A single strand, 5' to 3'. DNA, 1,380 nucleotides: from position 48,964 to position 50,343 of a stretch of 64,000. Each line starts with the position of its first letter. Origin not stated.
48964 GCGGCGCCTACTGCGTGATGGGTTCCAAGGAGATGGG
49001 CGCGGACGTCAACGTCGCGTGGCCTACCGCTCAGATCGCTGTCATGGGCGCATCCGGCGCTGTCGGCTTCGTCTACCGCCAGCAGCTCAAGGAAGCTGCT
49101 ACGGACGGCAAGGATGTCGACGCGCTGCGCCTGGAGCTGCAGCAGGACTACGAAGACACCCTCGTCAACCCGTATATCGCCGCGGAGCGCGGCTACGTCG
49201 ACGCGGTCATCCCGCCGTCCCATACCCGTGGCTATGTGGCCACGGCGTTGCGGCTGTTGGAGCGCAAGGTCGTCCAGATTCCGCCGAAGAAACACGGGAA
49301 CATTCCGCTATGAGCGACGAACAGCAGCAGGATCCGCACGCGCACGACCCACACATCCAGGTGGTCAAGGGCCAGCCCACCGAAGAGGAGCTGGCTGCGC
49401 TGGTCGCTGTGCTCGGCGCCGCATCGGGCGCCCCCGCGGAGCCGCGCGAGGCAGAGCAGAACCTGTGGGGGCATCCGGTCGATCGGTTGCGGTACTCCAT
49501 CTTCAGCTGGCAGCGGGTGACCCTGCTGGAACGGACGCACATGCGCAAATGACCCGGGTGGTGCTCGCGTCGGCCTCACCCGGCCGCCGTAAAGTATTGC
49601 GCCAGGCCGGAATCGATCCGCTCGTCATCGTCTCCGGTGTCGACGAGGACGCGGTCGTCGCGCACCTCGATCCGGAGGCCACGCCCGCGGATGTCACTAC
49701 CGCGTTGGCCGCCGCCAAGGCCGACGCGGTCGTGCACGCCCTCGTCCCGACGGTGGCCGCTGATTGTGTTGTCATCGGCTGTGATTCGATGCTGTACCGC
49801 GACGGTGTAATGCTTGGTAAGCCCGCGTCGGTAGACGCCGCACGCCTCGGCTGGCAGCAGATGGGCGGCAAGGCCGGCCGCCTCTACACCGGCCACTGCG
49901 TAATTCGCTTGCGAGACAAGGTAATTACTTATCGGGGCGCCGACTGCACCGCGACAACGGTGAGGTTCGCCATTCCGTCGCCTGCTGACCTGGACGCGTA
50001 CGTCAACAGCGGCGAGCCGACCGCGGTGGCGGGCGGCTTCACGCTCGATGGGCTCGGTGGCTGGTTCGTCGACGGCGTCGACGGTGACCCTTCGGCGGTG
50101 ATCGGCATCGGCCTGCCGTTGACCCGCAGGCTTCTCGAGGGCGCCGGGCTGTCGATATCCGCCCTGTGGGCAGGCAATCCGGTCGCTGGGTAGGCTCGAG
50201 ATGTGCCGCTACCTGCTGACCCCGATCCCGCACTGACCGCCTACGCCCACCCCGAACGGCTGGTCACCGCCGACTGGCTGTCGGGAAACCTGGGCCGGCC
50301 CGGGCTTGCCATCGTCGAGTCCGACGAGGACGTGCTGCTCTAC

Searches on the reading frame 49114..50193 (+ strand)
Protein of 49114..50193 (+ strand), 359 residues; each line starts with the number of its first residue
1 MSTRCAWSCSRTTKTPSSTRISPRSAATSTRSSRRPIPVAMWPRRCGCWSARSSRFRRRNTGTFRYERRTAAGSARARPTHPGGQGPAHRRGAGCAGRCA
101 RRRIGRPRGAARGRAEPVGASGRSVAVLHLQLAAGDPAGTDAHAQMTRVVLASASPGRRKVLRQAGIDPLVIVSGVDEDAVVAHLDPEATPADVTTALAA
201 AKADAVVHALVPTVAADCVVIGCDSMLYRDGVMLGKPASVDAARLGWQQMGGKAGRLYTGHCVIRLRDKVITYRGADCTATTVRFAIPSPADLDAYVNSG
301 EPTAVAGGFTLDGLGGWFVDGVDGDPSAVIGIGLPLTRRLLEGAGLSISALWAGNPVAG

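Call 10: search_protein_families(library=pfam, proteins=[window:49114-50193:+], max_evalue=0.001)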
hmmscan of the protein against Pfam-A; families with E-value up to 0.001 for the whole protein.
window:49114-50193:+ (359 aa): 1 family
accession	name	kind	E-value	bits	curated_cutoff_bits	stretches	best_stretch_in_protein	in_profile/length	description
PF02545.19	Maf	-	2.2e-43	148.6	27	1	148-342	1-185/187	Maf-like protein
